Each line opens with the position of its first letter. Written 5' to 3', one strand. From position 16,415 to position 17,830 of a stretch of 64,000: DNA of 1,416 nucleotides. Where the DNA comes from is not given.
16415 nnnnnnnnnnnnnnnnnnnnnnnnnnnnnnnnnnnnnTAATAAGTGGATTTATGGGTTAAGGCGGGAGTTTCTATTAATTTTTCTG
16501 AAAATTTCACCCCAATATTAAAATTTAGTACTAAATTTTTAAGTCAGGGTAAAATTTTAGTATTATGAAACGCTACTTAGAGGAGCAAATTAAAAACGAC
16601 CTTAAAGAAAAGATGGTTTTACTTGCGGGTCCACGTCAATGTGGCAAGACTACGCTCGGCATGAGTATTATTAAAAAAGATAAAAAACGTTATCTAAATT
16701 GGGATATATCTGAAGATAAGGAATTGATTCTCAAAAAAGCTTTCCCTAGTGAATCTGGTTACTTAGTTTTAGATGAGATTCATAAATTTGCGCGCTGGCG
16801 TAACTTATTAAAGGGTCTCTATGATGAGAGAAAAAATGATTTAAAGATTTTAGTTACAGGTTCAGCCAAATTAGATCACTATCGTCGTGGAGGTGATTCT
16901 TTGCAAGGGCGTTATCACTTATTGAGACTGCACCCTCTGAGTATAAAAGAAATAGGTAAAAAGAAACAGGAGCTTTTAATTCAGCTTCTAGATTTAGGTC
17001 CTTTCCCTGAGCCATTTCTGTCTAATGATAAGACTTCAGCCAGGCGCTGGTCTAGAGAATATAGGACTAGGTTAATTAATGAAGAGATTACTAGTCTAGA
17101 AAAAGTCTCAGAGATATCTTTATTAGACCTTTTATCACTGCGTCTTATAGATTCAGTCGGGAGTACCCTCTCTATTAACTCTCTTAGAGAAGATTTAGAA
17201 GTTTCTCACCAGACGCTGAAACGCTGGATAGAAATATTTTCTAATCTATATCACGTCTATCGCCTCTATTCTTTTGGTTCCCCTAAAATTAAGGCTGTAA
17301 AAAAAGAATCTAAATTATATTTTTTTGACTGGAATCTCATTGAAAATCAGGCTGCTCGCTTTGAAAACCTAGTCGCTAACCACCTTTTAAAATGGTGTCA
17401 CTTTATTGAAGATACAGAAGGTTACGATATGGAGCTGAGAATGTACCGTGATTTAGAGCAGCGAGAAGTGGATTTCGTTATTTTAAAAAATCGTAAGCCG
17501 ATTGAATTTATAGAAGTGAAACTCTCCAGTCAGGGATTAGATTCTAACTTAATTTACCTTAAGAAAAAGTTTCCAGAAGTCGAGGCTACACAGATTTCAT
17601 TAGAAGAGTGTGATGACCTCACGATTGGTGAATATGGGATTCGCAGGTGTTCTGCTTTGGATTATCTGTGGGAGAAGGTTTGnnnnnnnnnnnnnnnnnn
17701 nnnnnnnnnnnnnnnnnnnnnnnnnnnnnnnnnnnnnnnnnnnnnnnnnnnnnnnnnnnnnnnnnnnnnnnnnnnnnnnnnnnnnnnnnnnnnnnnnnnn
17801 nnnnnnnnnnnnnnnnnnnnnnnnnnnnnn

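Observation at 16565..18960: DUF4143-type AAA+ ATPase translationally coupled to a SIR2_2-like protein: candidate NAD+-depleting defence module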

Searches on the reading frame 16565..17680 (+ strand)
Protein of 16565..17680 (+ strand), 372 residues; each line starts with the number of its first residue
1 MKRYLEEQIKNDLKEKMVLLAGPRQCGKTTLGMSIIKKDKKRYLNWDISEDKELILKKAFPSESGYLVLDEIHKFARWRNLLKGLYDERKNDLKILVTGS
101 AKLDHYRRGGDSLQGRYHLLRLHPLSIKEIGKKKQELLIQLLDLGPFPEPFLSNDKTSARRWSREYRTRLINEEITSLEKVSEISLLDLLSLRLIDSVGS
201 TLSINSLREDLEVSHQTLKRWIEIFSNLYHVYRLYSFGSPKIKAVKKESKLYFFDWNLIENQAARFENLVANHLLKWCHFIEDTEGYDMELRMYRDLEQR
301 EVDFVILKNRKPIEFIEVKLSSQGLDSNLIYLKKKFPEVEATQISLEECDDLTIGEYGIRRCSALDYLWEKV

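Call 3: search_protein_families(library=pfam, proteins=[window:16565-17680:+], max_evalue=1)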
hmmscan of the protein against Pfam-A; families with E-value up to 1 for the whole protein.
window:16565-17680:+ (372 aa): 7 families
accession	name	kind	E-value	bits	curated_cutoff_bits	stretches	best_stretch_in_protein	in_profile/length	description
PF13173.12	AAA_14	-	9.2e-26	90.8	27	1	15-130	2-128/129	AAA domain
PF13635.12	DUF4143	-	8.9e-20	71.5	28.1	1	174-321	3-160/160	Domain of unknown function (DUF4143)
PF00004.35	AAA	-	0.0016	19.3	21.2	1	18-79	1-73/131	ATPase family associated with various cellular activities (AAA)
PF13401.12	AAA_22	-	0.015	16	27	0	65-105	86-128/130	AAA domain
PF00931.28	NB-ARC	-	0.023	14.4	23.5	0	9-41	8-44/248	NB-ARC domain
PF04313.20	HSDR_N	-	0.07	13.4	25.1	1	296-322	122-148/198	Type I restriction enzyme R protein N terminus (HSDR_N)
PF01527.26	HTH_Tnp_1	-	0.11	13.2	24.1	0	202-225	24-47/75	Transposase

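Call 4: search_protein_families(library=padloc, proteins=[window:16565-17680:+], max_evalue=1)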
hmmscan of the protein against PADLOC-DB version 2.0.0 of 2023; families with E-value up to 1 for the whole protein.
window:16565-17680:+ (372 aa): 9 families
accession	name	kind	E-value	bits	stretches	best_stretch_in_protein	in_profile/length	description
PDLC04790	PDC-S01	-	4.7e-47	158.7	2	2-142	13-157/422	-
PDLC04789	PDC-S01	-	2.8e-40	136.5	1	2-351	3-371/375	-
PDLC04787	PDC-S01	-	6.5e-35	118.8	1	3-370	15-408/412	-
PDLC04791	PDC-S01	-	1.6e-23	81.1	1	5-346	10-377/395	-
PDLC04786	PDC-S01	-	1.2e-13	48.6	3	53-130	77-153/439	-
PDLC04788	PDC-S01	-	1.5e-07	28.7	1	10-129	14-149/448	-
PDLC04792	PDC-S01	-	5e-07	26.7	2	3-54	4-58/452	-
PDLC04140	mad8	-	0.0021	15.6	1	10-42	19-54/314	mads_8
PDLC02644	DrmMI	-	0.054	9.3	1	103-140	216-253/988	DrmMI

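Call 6: search_protein_families(library=ncbifam, proteins=[window:16565-17680:+], max_evalue=0.1)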
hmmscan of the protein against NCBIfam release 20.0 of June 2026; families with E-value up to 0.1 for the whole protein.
window:16565-17680:+ (372 aa): 3 families
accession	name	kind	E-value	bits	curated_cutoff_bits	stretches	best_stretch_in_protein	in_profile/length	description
NF003230.0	PRK04195.1-6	equivalog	0.0022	16.7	441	1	2-37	27-61/494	replication factor C large subunit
NF041016.1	trans_reg_ArnR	equivalog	0.006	16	400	1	179-227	113-159/269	HTH-type transcriptional activator ArnR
NF002988.0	PRK03731.1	equivalog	0.016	14.9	161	1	16-47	3-34/174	shikimate kinase AroL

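Call 18: find_homologous_proteins(query=window:16565-17680:+, max_evalue=1e-10)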
Query window:16565-17680:+ (372 aa): 7994 proteins with E <= 1e-10 among 8000 candidates; the best 120 are listed.
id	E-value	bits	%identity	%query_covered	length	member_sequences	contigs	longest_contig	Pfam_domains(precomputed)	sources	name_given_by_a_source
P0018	4.5e-223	758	91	100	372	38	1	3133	PF13173.13,PF13635.13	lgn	-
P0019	1.7e-198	677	79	100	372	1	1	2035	PF13173.13,PF13635.13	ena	-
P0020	6.0e-198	676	79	100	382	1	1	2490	PF13173.13,PF13635.13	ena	-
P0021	3.6e-190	650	77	100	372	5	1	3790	PF13173.13,PF13635.13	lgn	-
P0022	2.1e-189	647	75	99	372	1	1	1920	PF13173.13,PF13635.13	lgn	-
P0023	2.6e-184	631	76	100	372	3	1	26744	PF13173.13,PF13635.13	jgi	jgi:uncharacterized protein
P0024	7.8e-182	622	72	100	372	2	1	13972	PF13173.13,PF13635.13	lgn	-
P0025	1.3e-181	622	72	100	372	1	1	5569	PF13173.13,PF13635.13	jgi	-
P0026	9.2e-177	606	71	100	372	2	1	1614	PF13173.13,PF13635.13,PF13401.13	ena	-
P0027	7.7e-176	603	71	100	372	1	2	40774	PF13173.13,PF13635.13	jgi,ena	jgi:predicted AAA+ superfamily ATPase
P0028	3.5e-174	597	72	96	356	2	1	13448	PF13173.13,PF13635.13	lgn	-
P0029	1.8e-168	579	68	100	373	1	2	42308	PF13173.13,PF13635.13,PF13401.13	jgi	jgi:uncharacterized protein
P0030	3.2e-168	578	69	100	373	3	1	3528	PF13173.13,PF13635.13,PF13401.13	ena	-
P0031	3.9e-167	574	70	96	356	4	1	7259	PF13173.13,PF13635.13,PF13401.13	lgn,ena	-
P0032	6.0e-165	567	69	100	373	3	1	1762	PF13173.13,PF13635.13,PF13401.13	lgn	-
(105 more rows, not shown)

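Call 19: find_encoding_contigs(protein=P0018, flank=5000, max_places=3)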
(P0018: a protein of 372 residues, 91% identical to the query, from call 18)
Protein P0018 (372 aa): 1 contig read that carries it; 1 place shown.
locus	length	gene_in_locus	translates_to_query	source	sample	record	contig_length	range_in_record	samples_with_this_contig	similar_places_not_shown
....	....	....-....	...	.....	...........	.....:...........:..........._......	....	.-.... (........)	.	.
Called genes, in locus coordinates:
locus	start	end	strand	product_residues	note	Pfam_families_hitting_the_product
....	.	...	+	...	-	?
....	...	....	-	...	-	-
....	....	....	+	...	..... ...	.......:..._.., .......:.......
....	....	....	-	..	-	-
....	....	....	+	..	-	?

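Call 20: find_encoding_contigs(protein=P0023, flank=5000, max_places=2)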
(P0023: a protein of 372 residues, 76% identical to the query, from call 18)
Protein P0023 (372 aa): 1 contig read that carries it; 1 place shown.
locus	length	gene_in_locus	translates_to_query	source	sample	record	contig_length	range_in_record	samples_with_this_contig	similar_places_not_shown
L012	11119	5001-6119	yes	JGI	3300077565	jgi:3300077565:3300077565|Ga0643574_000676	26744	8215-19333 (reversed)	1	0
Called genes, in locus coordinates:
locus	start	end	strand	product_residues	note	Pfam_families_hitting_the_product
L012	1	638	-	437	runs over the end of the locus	PF01546:Peptidase_M20, PF07687:M20_dimer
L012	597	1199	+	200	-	PF14566:PTPlike_phytase (weak), PF13350:Y_phosphatase3 (weak), PF22784:PTP-SAK (weak), PF00782:DSPc (weak), PF22785:Tc-R-P (weak)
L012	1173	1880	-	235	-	-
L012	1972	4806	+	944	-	PF00133:tRNA-synt_1, PF09334:tRNA-synt_1g, PF13603:tRNA-synt_1_2 (faint), PF08264:Anticodon_1, PF10458:Val_tRNA-synt_C (weak)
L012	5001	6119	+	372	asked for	PF13173:AAA_14, PF13635:DUF4143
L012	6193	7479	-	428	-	PF05496:RuvB_N, PF14532:Sigma54_activ_2 (faint), PF00004:AAA, PF07728:AAA_5 (faint), PF16193:AAA_assoc_2, PF12002:MgsA_C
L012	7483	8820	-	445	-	PF00815:Histidinol_dh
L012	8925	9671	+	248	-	-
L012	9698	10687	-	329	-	PF01625:PMSR, PF01641:SelR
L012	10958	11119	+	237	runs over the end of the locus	PF08281:Sigma70_r4_2 (faint), PF00196:GerE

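Call 21: find_encoding_contigs(protein=P0027, flank=5000, max_places=2)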
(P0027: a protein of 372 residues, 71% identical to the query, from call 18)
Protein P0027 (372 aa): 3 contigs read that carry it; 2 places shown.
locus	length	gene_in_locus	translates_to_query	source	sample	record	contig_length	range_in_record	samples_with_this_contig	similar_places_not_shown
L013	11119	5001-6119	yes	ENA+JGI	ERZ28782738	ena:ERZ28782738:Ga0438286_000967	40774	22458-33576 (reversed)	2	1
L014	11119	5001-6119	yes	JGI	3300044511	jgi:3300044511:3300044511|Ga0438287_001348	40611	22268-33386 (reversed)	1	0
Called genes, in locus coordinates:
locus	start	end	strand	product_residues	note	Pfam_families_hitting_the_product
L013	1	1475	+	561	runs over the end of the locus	PF01266:DAO, PF13450:NAD_binding_8 (weak), PF16901:DAO_C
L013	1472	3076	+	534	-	PF00370:FGGY_N, PF02782:FGGY_C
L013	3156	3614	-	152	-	-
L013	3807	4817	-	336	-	PF25176:DUF7831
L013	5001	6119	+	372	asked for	PF13173:AAA_14, PF13635:DUF4143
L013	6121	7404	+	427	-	PF01966:HD, PF19276:HD_assoc_2 (faint)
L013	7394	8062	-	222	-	PF25087:GMPPB_C (weak), PF00132:Hexapep (weak)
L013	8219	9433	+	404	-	PF13173:AAA_14, PF13635:DUF4143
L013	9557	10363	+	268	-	PF01725:Ham1p_like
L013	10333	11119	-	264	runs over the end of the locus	PF01551:Peptidase_M23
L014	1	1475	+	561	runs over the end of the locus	PF01266:DAO, PF13450:NAD_binding_8 (weak), PF16901:DAO_C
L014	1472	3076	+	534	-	PF00370:FGGY_N, PF02782:FGGY_C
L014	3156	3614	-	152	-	-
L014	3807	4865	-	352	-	PF25176:DUF7831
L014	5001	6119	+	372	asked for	PF13173:AAA_14, PF13635:DUF4143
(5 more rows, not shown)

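Call 22: find_related_loci(query=window:16565-17680:+, collection=genome_contigs, flank=4000)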
Query window:16565-17680:+ (372 aa) in genome_contigs; peptide patterns used: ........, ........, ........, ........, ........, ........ (x = any residue, [..] = any of these).
439 stretches matched a pattern; 189 encode a relative of the query (tblastn E <= 1e-3); the best 80 are kept; 80 distinct loci.
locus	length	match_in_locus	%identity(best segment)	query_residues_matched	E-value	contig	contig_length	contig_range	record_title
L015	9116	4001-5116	99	1-372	0e+0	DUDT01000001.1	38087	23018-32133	MAG TPA_asm: Candidatus Melainabacteria bacterium isolate LMEP_6097 2582596395, whole genome shotgun sequence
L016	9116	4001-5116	99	1-372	0e+0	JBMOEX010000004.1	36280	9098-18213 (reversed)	MAG: Vampirovibrionia bacterium isolate Deming_bin.154 contig2287, whole genome shotgun sequence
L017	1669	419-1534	95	1-372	0e+0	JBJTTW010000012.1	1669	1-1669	MAG: bacterium isolate samp_4445_VAMB_679 samp_4445_1214355, whole genome shotgun sequence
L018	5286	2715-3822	95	1-372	0e+0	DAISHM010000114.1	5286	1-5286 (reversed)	MAG TPA_asm: Candidatus Caenarcanales bacterium isolate CTOTU1255 NODE_14244_length_5286_cov_4.380998, whole genome shot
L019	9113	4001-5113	60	1-372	2e-150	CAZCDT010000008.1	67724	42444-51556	MAG TPA_asm: uncultured Bacteriovoracaceae bacterium isolate binchicken_co117_66 genome assembly, contig: NODE_768_lengt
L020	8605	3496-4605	60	3-372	7e-147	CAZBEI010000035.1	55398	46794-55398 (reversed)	MAG TPA_asm: uncultured Bdellovibrio sp. isolate binchicken_co203_640 genome assembly, contig: k141_24466, whole genome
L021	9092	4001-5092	60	3-368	8e-146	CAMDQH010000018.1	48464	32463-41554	MAG: Bacteriovorax stolpii isolate ZE-03apr19-180 genome assembly, contig: ZE-03apr19-C544, whole genome shotgun sequenc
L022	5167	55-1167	55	1-368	9e-138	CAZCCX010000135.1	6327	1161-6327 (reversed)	MAG TPA_asm: uncultured Desulfobacteraceae bacterium isolate binchicken_co89_617 genome assembly, contig: NODE_26227_len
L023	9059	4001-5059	57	1-356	2e-133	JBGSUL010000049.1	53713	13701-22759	MAG: Bdellovibrionales bacterium isolate JTS-AC431 k141_1183572, whole genome shotgun sequence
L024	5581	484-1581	54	3-368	4e-132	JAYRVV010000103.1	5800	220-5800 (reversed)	MAG: Bdellovibrionota bacterium isolate NJ_NJASGE3bin.29 k141_385696, whole genome shotgun sequence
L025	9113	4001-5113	56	3-370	1e-131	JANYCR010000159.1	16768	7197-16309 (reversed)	MAG: Leptospiraceae bacterium isolate 336R_metabinner_194_sub 336R_k141_2089938, whole genome shotgun sequence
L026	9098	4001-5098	56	3-370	1e-130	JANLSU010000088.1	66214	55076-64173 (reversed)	MAG: bacterium isolate OTE_25_metabat_308 OTE_25_k141_2455302, whole genome shotgun sequence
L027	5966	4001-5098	56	3-368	5e-127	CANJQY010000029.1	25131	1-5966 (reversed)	MAG: Oligoflexales bacterium isolate RH-23may17-54 genome assembly, contig: RH-23may17-C14161, whole genome shotgun sequ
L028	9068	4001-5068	54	1-360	4e-127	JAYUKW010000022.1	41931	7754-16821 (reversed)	MAG: Bdellovibrionales bacterium isolate GFS_9291 GFS_9291_21, whole genome shotgun sequence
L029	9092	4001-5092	53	2-368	3e-126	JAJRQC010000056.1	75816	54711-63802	MAG: Deltaproteobacteria bacterium isolate Dive100_bin10.32 k141_286439, whole genome shotgun sequence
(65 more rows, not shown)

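Call 51: search_protein_families(library=pfam, proteins=[L015:2972-3859:+, L016:5745-6812:+, L016:6945-8243:+], max_evalue=0.01)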
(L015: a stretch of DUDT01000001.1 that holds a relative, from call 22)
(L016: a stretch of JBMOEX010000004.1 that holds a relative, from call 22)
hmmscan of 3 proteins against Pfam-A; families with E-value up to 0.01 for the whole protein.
L015:2972-3859:+ (296 aa): 0 families

L016:5745-6812:+ (356 aa): 3 families
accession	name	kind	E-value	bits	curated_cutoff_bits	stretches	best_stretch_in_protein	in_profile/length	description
PF01636.29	APH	-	4.7e-12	46.6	23.2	1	47-254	14-214/239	Phosphotransferase enzyme family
PF01633.27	Choline_kinase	-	4.9e-09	36.4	29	1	114-256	69-210/300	Choline/ethanolamine kinase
PF01163.29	RIO1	-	0.0054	16.8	22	1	194-238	109-152/187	RIO domain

L016:6945-8243:+ (433 aa): 4 families
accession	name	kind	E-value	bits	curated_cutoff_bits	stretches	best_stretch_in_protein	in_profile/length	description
PF13173.12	AAA_14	-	7.6e-35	120.2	27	1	48-187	2-129/129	AAA domain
PF13635.12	DUF4143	-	1.9e-16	60.7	28.1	1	234-380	2-157/160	Domain of unknown function (DUF4143)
PF11976.14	Rad60-SLD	-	0.00039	20.6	23.8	1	94-127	15-48/72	Ubiquitin-2 like Rad60 SUMO-like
PF01637.24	ATPase_2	-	0.0014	18.9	33.2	1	35-118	5-90/225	ATPase domain predominantly from Archaea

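Call 52: search_protein_families(library=padloc, proteins=[L015:2972-3859:+, L016:6945-8243:+], max_evalue=0.001)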
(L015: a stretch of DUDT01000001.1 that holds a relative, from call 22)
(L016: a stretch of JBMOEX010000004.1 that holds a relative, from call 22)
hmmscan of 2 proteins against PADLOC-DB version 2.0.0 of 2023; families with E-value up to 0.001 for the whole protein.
L015:2972-3859:+ (296 aa): 0 families

L016:6945-8243:+ (433 aa): 8 families
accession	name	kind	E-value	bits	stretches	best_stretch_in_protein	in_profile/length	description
PDLC04787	PDC-S01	-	1.7e-134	446.8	1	30-429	9-404/412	-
PDLC04789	PDC-S01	-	3.2e-33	113.3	1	39-377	8-335/375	-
PDLC04791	PDC-S01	-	6.9e-26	88.8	1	45-380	16-349/395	-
PDLC04790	PDC-S01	-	1.7e-15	54.7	1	120-348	79-325/422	-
PDLC04786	PDC-S01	-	2e-15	54.5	1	52-217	24-184/439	-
PDLC04788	PDC-S01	-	1.2e-09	35.6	1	52-207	23-171/448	-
PDLC04235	PDC-M01A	-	0.00017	18.6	1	13-106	151-241/510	-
PDLC00282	PtuA1|PtuA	-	0.00083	16.3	1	13-100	152-239/520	AAA ATPase domain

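Call 90: predict_structure(alignment_id=A6)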
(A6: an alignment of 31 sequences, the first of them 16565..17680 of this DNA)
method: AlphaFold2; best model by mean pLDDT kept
length: 372 residues; sequences in the alignment: 31
mean_pLDDT: 93.0   pTM: 0.91
mean pLDDT of the five models: 93.0, 91.3, 91.3, 91.1, 91.1
residues with pLDDT >= 90: 309; 70-90: 58; 50-70: 5; < 50: 0
segments of 3 or more residues with pLDDT < 50: none
pLDDT, mean of each block of 10 residues (from residue 1): 94 97 94 96 96 96 96 90 94 95 73 87 94 95 95 94 93 83 88 91 89 91 94 92 85 94 97 97 96 94 97 98 93 96 97 94 96 86
secondary structure, 60 per line:
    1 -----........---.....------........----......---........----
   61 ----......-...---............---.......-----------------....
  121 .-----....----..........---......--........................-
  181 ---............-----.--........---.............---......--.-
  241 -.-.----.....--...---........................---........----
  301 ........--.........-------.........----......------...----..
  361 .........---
elements in order: H6-13 E17-21 H28-35 E43-45 H49-56 E65-70 H78-89 E93-99 E117-121 H127-130 H135-144 H148-153 H156-179 H184-195 H204-211 H215-227 E231-236 E249-253 H262-285 E289-296 E301-308 E311-319 H327-335 E340-345 E352-354 E359-363 H364-369

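Call 94: search_solved_structures(query=A6, max_evalue=0.01)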
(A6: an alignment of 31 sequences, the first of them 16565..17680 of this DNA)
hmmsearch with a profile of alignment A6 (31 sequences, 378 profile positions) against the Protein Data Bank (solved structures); distinct sequences matched with E-value up to 0.01: 5.
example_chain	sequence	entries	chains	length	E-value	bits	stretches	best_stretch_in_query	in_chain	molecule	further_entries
3cmu_A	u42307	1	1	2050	6.3e-10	41.6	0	20-55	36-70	Protein recA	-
3cmt_A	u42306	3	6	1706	3.5e-08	35.9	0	20-55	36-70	Protein recA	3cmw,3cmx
3cmv_A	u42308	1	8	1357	2.3e-06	29.9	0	20-55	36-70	Protein recA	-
8g28_A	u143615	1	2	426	0.00062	21.9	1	21-144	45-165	ATPase, AAA family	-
6c2u_A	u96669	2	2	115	0.0026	19.9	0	18-58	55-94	phosphate-loop protein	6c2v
